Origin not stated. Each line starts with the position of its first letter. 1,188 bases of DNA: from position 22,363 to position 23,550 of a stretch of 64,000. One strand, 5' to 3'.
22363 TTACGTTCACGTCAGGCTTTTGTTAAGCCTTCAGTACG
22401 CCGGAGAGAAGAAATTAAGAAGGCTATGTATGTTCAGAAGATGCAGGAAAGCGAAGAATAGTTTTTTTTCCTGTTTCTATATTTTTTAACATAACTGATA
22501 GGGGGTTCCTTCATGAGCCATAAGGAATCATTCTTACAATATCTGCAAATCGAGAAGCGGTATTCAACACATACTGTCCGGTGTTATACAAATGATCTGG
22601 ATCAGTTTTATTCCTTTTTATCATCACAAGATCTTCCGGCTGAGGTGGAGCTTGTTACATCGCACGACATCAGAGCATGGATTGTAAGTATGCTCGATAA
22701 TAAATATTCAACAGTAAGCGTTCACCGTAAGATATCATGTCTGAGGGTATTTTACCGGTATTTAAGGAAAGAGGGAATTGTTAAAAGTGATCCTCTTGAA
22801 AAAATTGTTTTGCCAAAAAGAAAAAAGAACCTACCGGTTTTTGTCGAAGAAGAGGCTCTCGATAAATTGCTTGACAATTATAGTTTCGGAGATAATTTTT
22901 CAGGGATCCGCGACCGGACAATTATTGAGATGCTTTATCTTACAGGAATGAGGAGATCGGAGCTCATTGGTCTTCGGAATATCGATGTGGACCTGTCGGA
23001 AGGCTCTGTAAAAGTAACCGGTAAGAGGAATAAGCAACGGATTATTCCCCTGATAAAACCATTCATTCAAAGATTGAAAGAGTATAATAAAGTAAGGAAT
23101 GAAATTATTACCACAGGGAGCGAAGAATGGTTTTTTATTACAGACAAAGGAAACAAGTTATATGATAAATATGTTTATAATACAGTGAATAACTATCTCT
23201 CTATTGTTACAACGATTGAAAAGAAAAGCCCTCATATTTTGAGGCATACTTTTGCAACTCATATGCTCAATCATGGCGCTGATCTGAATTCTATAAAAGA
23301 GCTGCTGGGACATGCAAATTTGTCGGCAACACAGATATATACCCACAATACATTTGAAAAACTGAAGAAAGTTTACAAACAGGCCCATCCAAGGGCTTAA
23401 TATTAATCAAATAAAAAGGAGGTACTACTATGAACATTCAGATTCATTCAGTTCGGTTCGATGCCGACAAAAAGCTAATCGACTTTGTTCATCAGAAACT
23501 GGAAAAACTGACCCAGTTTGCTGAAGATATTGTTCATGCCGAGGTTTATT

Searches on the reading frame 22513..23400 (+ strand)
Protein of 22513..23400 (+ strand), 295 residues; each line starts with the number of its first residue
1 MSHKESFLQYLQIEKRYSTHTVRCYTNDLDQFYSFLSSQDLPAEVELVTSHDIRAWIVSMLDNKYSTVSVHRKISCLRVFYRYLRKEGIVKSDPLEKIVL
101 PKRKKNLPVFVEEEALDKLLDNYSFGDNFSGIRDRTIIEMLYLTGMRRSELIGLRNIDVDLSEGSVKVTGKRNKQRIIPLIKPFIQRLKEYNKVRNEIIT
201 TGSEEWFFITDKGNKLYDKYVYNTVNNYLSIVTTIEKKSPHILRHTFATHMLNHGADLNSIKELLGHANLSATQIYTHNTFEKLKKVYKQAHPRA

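Call 13: search_protein_families(library=pfam, proteins=[window:22513-23400:+], max_evalue=0.00001)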
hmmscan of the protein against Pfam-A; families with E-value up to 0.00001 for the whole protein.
window:22513-23400:+ (295 aa): 3 families
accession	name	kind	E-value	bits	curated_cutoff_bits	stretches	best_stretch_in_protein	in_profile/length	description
PF00589.27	Phage_integrase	-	3.8e-39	134.7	27.1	1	112-282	4-171/172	Phage integrase family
PF02899.23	Phage_int_SAM_1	-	1.9e-19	70.2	22.3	1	5-88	2-83/83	Phage integrase, N-terminal SAM-like domain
PF13495.12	Phage_int_SAM_4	-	1.1e-08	35.8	27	1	5-86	3-80/85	Phage integrase, N-terminal SAM-like domain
